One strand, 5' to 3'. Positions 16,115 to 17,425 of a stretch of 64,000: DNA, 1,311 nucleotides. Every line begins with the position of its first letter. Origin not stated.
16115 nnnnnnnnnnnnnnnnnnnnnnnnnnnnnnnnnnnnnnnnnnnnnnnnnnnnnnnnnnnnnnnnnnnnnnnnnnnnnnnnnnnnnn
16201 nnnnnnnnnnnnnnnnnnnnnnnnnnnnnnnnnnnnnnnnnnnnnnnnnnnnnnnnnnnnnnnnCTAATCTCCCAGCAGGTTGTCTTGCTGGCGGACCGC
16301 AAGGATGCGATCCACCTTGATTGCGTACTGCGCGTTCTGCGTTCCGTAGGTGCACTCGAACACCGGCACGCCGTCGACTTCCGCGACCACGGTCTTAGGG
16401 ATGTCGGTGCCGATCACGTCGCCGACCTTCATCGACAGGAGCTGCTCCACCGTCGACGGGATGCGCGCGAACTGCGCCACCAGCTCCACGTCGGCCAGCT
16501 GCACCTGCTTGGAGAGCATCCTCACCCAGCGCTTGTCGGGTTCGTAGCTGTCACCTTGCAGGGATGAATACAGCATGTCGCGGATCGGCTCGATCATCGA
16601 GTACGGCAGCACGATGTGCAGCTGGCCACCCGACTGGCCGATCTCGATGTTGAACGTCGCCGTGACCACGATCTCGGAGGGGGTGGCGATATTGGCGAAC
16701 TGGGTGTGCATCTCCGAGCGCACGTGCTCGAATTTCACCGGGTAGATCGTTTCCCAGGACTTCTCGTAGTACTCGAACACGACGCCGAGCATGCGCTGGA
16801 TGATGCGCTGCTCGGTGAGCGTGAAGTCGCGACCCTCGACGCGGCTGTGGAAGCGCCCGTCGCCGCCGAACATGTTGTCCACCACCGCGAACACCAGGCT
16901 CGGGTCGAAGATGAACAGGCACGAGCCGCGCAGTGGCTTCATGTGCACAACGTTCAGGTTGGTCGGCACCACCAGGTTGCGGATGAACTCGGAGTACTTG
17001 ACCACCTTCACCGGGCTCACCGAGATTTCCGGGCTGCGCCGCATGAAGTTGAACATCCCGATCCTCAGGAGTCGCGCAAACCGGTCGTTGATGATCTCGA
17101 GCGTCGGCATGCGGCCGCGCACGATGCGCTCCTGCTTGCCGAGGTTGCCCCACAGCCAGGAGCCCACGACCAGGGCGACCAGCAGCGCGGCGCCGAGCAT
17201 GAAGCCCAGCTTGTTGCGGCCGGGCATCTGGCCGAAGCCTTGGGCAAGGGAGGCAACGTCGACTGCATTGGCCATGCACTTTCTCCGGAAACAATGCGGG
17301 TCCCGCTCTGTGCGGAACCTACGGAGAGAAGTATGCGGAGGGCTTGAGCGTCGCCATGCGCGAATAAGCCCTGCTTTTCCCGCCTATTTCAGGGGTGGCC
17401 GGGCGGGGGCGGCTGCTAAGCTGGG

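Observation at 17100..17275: fliF'-'fliM in-frame hybrid: fliF(rest)-fliG-H-I-J-K-L and the CheY-binding N-terminus of FliM are gone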

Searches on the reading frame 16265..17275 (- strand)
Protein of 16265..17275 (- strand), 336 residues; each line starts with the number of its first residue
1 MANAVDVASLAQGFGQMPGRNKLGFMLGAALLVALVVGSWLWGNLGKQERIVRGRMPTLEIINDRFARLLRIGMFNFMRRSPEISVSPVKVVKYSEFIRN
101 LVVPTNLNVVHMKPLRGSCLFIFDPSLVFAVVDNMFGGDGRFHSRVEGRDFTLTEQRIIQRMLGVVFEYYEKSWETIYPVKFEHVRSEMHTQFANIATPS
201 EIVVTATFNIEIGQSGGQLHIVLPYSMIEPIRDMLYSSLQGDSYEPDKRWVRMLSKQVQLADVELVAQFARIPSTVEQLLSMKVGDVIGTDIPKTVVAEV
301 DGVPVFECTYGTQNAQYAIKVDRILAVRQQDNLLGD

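Call 5: search_protein_families(library=pfam, proteins=[window:16265-17275:-], max_evalue=0.01)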
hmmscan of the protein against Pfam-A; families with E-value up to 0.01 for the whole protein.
window:16265-17275:- (336 aa): 2 families
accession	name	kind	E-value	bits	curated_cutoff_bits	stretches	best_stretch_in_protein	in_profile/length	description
PF02154.20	FliM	-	8.6e-72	241.5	27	1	47-235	5-192/192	Flagellar motor switch protein FliM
PF01052.25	FliMN_C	-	1e-16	61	23.8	1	257-325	2-72/73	Type III flagellar switch regulator (C-ring) FliN C-term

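Call 6: search_protein_families(library=ncbifam, proteins=[window:16265-17275:-], max_evalue=0.01)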
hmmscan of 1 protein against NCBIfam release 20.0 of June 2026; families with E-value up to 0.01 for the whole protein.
window:16265-17275:- (336 aa): 3 families
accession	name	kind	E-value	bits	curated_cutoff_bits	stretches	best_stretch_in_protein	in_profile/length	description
TIGR01397.1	fliM_switch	equivalog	3.6e-90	302.3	219.6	1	46-323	39-317/320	flagellar motor switch protein FliM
NF005194.1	PRK06666.1-5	equivalog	1.6e-10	40.8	206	1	114-323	113-324/327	flagellar motor switch protein FliM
NF005275.1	PRK06782.1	equivalog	0.0067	15.2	681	0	83-214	242-375/516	flagellar motor switch protein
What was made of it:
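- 16265..17275 (-): fliF'-'fliM hybrid ORF, 336 aa. Pfam FliM + FliMN_C and TIGR01397 match from aa 46 (calls 5, 6).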

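Call 7: find_homologous_proteins(query=window:16265-17275:-, max_evalue=1e-20)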
Query window:16265-17275:- (336 aa): 7998 proteins with E <= 1e-20 among 8000 candidates; the best 120 are listed.
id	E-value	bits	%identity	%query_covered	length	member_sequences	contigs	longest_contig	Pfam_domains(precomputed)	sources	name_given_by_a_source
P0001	3.4e-190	649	98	89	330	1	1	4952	PF01052.26,PF02154.22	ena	-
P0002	6.8e-190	648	98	89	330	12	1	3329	PF01052.26,PF02154.22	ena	-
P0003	8.2e-189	645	99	87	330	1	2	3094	PF01052.26,PF02154.22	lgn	-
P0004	7.7e-183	625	96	87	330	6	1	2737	PF01052.26,PF02154.22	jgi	jgi:flagellar motor switch protein FliM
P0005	3.2e-178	610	92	87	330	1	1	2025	PF01052.26,PF02154.22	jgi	jgi:flagellar motor switch protein FliM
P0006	1.1e-177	608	92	87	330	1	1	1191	PF01052.26,PF02154.22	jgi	jgi:flagellar motor switch protein FliM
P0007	1.3e-175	601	91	87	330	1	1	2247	PF01052.26,PF02154.22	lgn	-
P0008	1.2e-173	595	90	87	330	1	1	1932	PF01052.26,PF02154.22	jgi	jgi:flagellar motor switch protein FliM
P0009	1.8e-172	591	90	87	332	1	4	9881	PF01052.26,PF02154.22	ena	-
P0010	2.4e-171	587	90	87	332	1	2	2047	PF01052.26,PF02154.22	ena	-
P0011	8.6e-171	586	90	87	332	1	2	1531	PF01052.26,PF02154.22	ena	-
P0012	2.6e-170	584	100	78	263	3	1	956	PF01052.26,PF02154.22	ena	-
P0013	5.1e-170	583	87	87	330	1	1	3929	PF01052.26,PF02154.22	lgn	-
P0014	4.2e-169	580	87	87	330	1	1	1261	PF01052.26,PF02154.22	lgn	-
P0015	9.3e-168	576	87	87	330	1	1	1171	PF01052.26,PF02154.22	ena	-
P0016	2.7e-166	571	87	87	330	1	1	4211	PF01052.26,PF02154.22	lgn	-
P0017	8.0e-166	569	86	87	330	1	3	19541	PF01052.26,PF02154.22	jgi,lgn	-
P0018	8.5e-166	569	86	87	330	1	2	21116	PF01052.26,PF02154.22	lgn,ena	-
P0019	1.7e-165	568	86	87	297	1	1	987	PF01052.26,PF02154.22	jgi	-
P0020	2.0e-165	568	86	87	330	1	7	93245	PF01052.26,PF02154.22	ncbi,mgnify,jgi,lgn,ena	mgnify:CR=1 FL=1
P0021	3.4e-162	557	83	87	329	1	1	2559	PF01052.26,PF02154.22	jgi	jgi:flagellar motor switch protein FliM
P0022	4.4e-162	557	85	87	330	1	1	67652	PF01052.26,PF02154.22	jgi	-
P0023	1.6e-161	555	84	87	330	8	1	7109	PF01052.26,PF02154.22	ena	-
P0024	1.7e-161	555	83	87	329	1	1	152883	PF01052.26,PF02154.22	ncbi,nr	ncbi:MAG: flagellar motor switch protein FliM [Betaproteobacteria bacterium]|nr:flagellar motor swit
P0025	1.7e-161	555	83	87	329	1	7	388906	PF01052.26,PF02154.22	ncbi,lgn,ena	-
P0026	1.8e-161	555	83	87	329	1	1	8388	PF01052.26,PF02154.22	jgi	-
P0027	1.3e-160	552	83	87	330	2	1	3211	PF01052.26,PF02154.22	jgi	-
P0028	1.4e-157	542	79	87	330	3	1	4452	PF01052.26,PF02154.22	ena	-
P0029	4.5e-157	541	96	75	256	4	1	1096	PF01052.26,PF02154.22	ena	-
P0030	2.5e-156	538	80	87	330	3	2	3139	PF01052.26,PF02154.22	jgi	jgi:flagellar motor switch protein FliM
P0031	1.7e-153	529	78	87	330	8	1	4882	PF01052.26,PF02154.22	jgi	jgi:flagellar motor switch protein FliM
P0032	1.4e-152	526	77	87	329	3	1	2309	PF01052.26,PF02154.22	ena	-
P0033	4.2e-151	521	77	87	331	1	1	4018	PF01052.26,PF02154.22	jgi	jgi:flagellar motor switch protein FliM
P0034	5.3e-149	514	76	87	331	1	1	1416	PF01052.26,PF02154.22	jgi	jgi:flagellar motor switch protein FliM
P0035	2.5e-148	512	74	87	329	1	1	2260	PF01052.26,PF02154.22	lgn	-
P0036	1.8e-147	509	76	87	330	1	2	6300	PF01052.26,PF02154.22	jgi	jgi:flagellar motor switch protein FliM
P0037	2.8e-147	508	74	87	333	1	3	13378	PF01052.26,PF02154.22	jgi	jgi:flagellar motor switch protein FliM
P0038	8.6e-146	503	72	87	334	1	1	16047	PF01052.26,PF02154.22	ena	-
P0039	1.8e-145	502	74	87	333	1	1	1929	PF01052.26,PF02154.22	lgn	-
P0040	5.4e-145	501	75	87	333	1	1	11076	PF01052.26,PF02154.22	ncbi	-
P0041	9.2e-145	500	74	87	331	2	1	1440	PF01052.26,PF02154.22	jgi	jgi:flagellar motor switch protein FliM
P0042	1.7e-144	499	74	87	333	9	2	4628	PF01052.26,PF02154.22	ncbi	-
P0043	3.0e-144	498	74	87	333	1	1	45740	PF01052.26,PF02154.22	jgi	jgi:flagellar motor switch protein FliM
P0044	4.2e-143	495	72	90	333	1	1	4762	PF01052.26,PF02154.22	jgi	jgi:flagellar motor switch protein FliM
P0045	5.5e-143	494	73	87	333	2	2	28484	PF01052.26,PF02154.22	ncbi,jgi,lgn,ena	-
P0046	1.5e-142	493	72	87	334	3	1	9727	PF01052.26,PF02154.22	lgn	-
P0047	2.8e-142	492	74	87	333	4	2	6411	PF01052.26,PF02154.22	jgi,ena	jgi:flagellar motor switch protein FliM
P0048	3.0e-142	492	72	87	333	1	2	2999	PF01052.26,PF02154.22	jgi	-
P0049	3.7e-142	491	73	87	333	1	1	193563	PF01052.26,PF02154.22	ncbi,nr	ncbi:MAG: flagellar motor switch protein FliM [Burkholderiales bacterium]|nr:flagellar motor switch 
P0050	4.0e-142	491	73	87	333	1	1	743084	PF01052.26,PF02154.22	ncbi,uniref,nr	ncbi:flagellar motor switch protein FliM [Parvibium lacunae]|uniref:Flagellar motor switch protein F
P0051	4.5e-142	491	73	87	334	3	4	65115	PF01052.26,PF02154.22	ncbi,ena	-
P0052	6.6e-142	491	74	86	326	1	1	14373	PF01052.26,PF02154.22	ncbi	-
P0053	7.1e-142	491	73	87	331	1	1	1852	PF01052.26,PF02154.22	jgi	jgi:flagellar motor switch protein FliM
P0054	9.1e-142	490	73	87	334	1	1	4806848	PF01052.26,PF02154.22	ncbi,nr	ncbi:flagellar motor switch protein FliM [Betaproteobacteria bacterium GR16-43]|nr:flagellar motor s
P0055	9.8e-142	490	71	87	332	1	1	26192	PF01052.26,PF02154.22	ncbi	-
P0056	1.0e-141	490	73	87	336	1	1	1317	PF01052.26,PF02154.22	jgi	-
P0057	1.1e-141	490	71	87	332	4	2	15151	PF01052.26,PF02154.22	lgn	-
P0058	1.2e-141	490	73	87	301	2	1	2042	PF01052.26,PF02154.22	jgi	jgi:flagellar motor switch protein FliM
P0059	1.4e-141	490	73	87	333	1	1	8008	PF01052.26,PF02154.22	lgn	-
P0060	1.7e-141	489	71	87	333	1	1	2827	PF01052.26,PF02154.22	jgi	-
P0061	2.0e-141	489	72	87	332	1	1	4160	PF01052.26,PF02154.22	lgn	-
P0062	2.1e-141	489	73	87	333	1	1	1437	PF01052.26,PF02154.22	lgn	-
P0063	3.7e-141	488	72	87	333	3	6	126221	PF01052.26,PF02154.22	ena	-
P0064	4.0e-141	488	71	87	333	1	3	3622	PF01052.26,PF02154.22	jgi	jgi:flagellar motor switch protein FliM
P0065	4.3e-141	488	72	89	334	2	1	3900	PF01052.26,PF02154.22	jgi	jgi:flagellar motor switch protein FliM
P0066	5.5e-141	488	73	87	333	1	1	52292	PF01052.26,PF02154.22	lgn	-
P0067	7.9e-141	487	72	87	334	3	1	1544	PF01052.26,PF02154.22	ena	-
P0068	1.0e-140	487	72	87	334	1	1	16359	PF01052.26,PF02154.22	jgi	jgi:flagellar motor switch protein FliM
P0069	1.1e-140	487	69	87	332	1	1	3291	PF01052.26,PF02154.22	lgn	-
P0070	1.1e-140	487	73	87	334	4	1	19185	PF01052.26,PF02154.22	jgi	jgi:flagellar motor switch protein FliM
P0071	2.1e-140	486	73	86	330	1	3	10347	PF01052.26,PF02154.22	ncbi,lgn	-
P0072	3.2e-140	485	72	87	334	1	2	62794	PF01052.26,PF02154.22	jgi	jgi:flagellar motor switch protein FliM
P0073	3.7e-140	485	71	87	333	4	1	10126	PF01052.26,PF02154.22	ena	-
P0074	3.7e-140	485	74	84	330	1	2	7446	PF01052.26,PF02154.22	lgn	-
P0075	4.2e-140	485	74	84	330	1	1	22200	PF01052.26,PF02154.22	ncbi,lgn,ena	-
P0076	4.4e-140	485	74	84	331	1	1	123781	PF01052.26,PF02154.22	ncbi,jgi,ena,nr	ncbi:MAG: flagellar motor switch protein FliM [Burkholderiales bacterium]|nr:flagellar motor switch 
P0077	5.2e-140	484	74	84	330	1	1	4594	PF01052.26,PF02154.22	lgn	-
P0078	7.9e-140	484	71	87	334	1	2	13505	PF01052.26,PF02154.22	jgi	jgi:flagellar motor switch protein FliM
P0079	8.4e-140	484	74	84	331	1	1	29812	PF01052.26,PF02154.22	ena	-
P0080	9.6e-140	484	72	87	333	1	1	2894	PF01052.26,PF02154.22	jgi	jgi:flagellar motor switch protein FliM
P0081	1.0e-139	483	72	87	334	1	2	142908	PF01052.26,PF02154.22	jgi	jgi:flagellar motor switch protein FliM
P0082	1.4e-139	483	71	87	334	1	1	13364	PF01052.26,PF02154.22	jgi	jgi:flagellar motor switch protein FliM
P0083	1.9e-139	483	69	87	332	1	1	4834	PF01052.26,PF02154.22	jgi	jgi:flagellar motor switch protein FliM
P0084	3.0e-139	482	73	84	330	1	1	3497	PF01052.26,PF02154.22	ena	-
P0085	3.2e-139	482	74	83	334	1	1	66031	PF01052.26,PF02154.22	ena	-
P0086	3.6e-139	482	71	87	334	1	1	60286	PF01052.26,PF02154.22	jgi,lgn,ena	-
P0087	3.8e-139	482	70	87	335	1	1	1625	PF01052.26,PF02154.22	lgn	-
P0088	6.9e-139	481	71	87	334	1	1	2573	PF01052.26,PF02154.22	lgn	-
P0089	7.6e-139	481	72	87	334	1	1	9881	PF01052.26,PF02154.22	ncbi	-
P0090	7.8e-139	481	71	87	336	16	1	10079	PF01052.26,PF02154.22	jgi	jgi:flagellar motor switch protein FliM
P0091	8.3e-139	480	72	87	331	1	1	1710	PF01052.26,PF02154.22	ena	-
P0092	8.4e-139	480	72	87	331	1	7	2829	PF01052.26,PF02154.22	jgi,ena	-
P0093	9.6e-139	480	70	87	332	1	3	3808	PF01052.26,PF02154.22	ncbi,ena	ncbi:MAG TPA: flagellar motor switch protein FliM [Burkholderiales bacterium]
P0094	1.0e-138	480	70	87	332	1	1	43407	PF01052.26,PF02154.22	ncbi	-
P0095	1.1e-138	480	73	86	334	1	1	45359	PF01052.26,PF02154.22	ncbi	ncbi:MAG: flagellar motor switch protein FliM [Burkholderiales bacterium]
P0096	1.1e-138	480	68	87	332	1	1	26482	PF01052.26,PF02154.22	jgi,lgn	-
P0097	1.4e-138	480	69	87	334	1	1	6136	PF01052.26,PF02154.22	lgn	-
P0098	1.7e-138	479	69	87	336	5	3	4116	PF01052.26,PF02154.22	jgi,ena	-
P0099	1.7e-138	479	69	87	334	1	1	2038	PF01052.26,PF02154.22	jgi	-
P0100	2.0e-138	479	72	87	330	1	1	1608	PF01052.26,PF02154.22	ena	-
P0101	2.1e-138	479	71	87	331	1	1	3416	PF01052.26,PF02154.22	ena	-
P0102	2.2e-138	479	73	84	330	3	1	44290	PF01052.26,PF02154.22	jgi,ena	-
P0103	2.4e-138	479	72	87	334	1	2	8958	PF01052.26,PF02154.22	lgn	-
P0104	2.5e-138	479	70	87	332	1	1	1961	PF01052.26,PF02154.22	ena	-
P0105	2.9e-138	479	72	87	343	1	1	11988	PF01052.26,PF02154.22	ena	-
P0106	3.3e-138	479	69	87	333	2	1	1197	PF01052.26,PF02154.22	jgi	jgi:flagellar motor switch protein FliM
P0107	3.3e-138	479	72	87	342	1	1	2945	PF01052.26,PF02154.22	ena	-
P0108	3.3e-138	479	72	87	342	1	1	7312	PF01052.26,PF02154.22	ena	-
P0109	3.4e-138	478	69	87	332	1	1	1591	PF01052.26,PF02154.22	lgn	-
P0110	3.8e-138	478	69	87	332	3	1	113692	PF01052.26,PF02154.22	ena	-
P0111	3.8e-138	478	74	84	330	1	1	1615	PF01052.26,PF02154.22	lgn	-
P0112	4.5e-138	478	72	86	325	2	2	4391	PF01052.26,PF02154.22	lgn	-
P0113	4.7e-138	478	71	87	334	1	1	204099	PF01052.26,PF02154.22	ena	-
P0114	4.9e-138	478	71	87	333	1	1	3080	PF01052.26,PF02154.22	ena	-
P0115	5.6e-138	478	72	87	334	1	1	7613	PF01052.26,PF02154.22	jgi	jgi:flagellar motor switch protein FliM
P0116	6.5e-138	478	69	87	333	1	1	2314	PF01052.26,PF02154.22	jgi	jgi:flagellar motor switch protein FliM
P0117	6.6e-138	478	69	87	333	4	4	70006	PF01052.26,PF02154.22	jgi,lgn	jgi:flagellar motor switch protein FliM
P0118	6.6e-138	478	71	87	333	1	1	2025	PF01052.26,PF02154.22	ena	-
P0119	6.6e-138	478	71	87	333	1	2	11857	PF01052.26,PF02154.22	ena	-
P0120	7.3e-138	477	70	87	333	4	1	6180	PF01052.26,PF02154.22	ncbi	-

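Call 9: find_related_loci(query=window:16265-17275:-, collection=genome_contigs, flank=10000)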
Query window:16265-17275:- (336 aa) in genome_contigs; peptide patterns used: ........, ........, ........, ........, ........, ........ (x = any residue, [..] = any of these).
599 stretches matched a pattern (row limit reached: there are more); 575 encode a relative of the query (tblastn E <= 1e-3); the best 80 are kept; 80 distinct loci.
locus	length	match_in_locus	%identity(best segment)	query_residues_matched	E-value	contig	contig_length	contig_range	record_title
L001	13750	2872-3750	96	44-336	0e+0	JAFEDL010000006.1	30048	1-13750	MAG: Proteobacteria bacterium isolate SZAS-79 PROT-TMP-5__6__length-30048, whole genome shotgun sequence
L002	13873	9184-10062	86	44-336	2e-172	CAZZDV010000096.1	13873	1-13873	MAG TPA_asm: uncultured Bordetella sp. isolate SRP128246_co1_109 genome assembly, contig: NODE_10212_length_13873_cov_13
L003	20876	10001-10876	83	44-335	1e-169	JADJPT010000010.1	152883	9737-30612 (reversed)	MAG: Betaproteobacteria bacterium isolate Fred_18-Q3-R57-64_BATAC.609 tig00018077-10-1529250, whole genome shotgun seque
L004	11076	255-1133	75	44-336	4e-153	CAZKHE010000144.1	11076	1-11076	MAG TPA_asm: uncultured Enterobacteriaceae bacterium isolate binchicken_co311_221 genome assembly, contig: NODE_9635_len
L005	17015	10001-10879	73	44-336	7e-150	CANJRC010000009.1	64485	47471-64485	MAG: Betaproteobacteria bacterium isolate RH-23may17-534 genome assembly, contig: RH-23may17-C3120, whole genome shotgun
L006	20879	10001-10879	73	44-336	1e-149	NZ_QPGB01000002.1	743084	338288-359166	Parvibium lacunae strain KMB9 SC0002, whole genome shotgun sequence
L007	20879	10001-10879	73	44-336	2e-149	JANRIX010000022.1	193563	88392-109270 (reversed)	MAG: Burkholderiales bacterium isolate bins.516 k141_4298191, whole genome shotgun sequence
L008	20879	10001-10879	73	44-336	4e-149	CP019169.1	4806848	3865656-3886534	Betaproteobacteria bacterium GR16-43 chromosome, complete genome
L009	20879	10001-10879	71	44-336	1e-147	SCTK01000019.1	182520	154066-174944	MAG: Burkholderiaceae bacterium isolate FW300_bin.58 FW300_bin.58-143769, whole genome shotgun sequence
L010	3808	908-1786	70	44-336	5e-151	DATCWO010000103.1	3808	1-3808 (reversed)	MAG TPA_asm: Burkholderiales bacterium isolate SMAG_U7413 k141_26010, whole genome shotgun sequence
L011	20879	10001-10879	69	44-336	3e-146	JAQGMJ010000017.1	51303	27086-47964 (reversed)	MAG: Betaproteobacteria bacterium isolate RYN_558 scaffold_1979966, whole genome shotgun sequence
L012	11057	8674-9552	71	44-336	3e-146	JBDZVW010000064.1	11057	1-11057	MAG: Betaproteobacteria bacterium isolate PE_soil8 NODE_1827_length_11057, whole genome shotgun sequence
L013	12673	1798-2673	71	44-335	6e-146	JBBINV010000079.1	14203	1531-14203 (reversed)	MAG: Betaproteobacteria bacterium isolate FAS170219_bin_264 NODE_1486_length_14203_cov_8.182994, whole genome shotgun se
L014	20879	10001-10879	69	44-336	5e-146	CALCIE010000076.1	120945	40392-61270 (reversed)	MAG TPA_asm: uncultured proteobacterium isolate SRR5251193_bin.123_CONCOCT_v1.1_MAG genome assembly, contig: ERZ795068.2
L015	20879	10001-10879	71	44-336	5e-146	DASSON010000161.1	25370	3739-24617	MAG TPA_asm: Burkholderiales bacterium isolate SMAG_U1253 k141_1694738, whole genome shotgun sequence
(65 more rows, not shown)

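Call 12: find_encoding_contigs(protein=window:16265-17275:-, flank=10000, max_places=10)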
Protein window:16265-17275:- (336 aa): 7 contigs read that carry it; 4 places shown.
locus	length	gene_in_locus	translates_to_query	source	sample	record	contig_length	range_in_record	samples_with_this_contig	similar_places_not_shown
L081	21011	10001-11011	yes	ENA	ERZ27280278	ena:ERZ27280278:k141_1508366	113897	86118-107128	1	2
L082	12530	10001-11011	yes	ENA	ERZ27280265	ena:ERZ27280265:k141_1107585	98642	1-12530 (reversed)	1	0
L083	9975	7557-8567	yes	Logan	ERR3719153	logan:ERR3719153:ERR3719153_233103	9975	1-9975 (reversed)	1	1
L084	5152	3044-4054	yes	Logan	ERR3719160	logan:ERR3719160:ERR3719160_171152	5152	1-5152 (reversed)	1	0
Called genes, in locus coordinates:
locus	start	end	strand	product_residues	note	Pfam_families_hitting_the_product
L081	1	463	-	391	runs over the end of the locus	-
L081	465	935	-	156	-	PF04344:CheZ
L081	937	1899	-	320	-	PF20560:MotA_N, PF00072:Response_reg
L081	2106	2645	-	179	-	PF05280:FlhC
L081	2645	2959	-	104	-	PF05247:FlhD, PF11198:DUF2857 (weak)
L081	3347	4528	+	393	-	PF00669:Flagellin_N, PF00700:Flagellin_C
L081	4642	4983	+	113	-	PF03646:FlaG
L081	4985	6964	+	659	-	PF02465:FliD_N, PF07195:FliD_C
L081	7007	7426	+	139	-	PF02561:FliS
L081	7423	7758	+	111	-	PF05400:FliT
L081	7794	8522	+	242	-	PF02120:Flg_hook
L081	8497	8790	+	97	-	PF01312:Bac_export_2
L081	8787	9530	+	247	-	PF07317:PilZN, PF07238:PilZ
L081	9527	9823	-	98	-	PF02049:FliE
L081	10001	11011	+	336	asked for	PF02154:FliM, PF01052:FliMN_C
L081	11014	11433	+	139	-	PF28396:SepQ_C (weak), PF01052:FliMN_C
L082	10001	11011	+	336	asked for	PF02154:FliM, PF01052:FliMN_C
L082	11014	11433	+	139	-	PF28396:SepQ_C (weak), PF01052:FliMN_C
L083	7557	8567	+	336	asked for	PF02154:FliM, PF01052:FliMN_C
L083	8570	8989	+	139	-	PF28396:SepQ_C (weak), PF01052:FliMN_C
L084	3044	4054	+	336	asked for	PF02154:FliM, PF01052:FliMN_C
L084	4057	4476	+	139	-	PF28396:SepQ_C (weak), PF01052:FliMN_C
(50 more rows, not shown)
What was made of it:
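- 16265..17275 (-): The exact protein is on 7 contigs (call 12).
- The exact hybrid protein is on 7 contigs (call 12).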

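Call 15: find_encoding_contigs(protein=P0003, flank=10000, max_places=6)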
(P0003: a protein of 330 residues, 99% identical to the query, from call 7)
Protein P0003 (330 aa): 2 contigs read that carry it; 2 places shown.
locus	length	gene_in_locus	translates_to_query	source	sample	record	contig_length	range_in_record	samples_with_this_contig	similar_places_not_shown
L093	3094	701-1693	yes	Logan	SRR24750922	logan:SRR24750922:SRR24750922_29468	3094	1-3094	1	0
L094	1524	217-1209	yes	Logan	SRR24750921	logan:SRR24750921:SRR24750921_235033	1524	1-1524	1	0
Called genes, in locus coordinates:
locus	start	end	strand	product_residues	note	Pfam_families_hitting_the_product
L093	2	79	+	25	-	?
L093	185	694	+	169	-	PF03748:FliL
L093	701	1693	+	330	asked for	PF02154:FliM, PF01052:FliMN_C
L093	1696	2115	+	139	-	PF28396:SepQ_C (weak), PF01052:FliMN_C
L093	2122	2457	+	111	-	PF04347:FliO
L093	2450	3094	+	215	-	?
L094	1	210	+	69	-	?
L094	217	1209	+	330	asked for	PF02154:FliM, PF01052:FliMN_C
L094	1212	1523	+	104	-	?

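Call 16: find_encoding_contigs(protein=P0001, flank=10000, max_places=6)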
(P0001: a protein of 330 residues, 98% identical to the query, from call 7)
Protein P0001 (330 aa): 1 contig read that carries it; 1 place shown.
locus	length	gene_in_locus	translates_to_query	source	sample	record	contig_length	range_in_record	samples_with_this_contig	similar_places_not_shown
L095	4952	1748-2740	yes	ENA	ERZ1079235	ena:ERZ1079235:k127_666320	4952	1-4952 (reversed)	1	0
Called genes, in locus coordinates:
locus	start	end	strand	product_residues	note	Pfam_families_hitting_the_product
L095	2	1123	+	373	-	?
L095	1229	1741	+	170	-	PF03748:FliL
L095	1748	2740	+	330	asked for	PF02154:FliM, PF01052:FliMN_C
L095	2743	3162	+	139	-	PF28396:SepQ_C (weak), PF01052:FliMN_C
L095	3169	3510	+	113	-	PF04347:FliO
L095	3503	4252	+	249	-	PF00813:FliP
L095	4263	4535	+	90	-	PF01313:Bac_export_3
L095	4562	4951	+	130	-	?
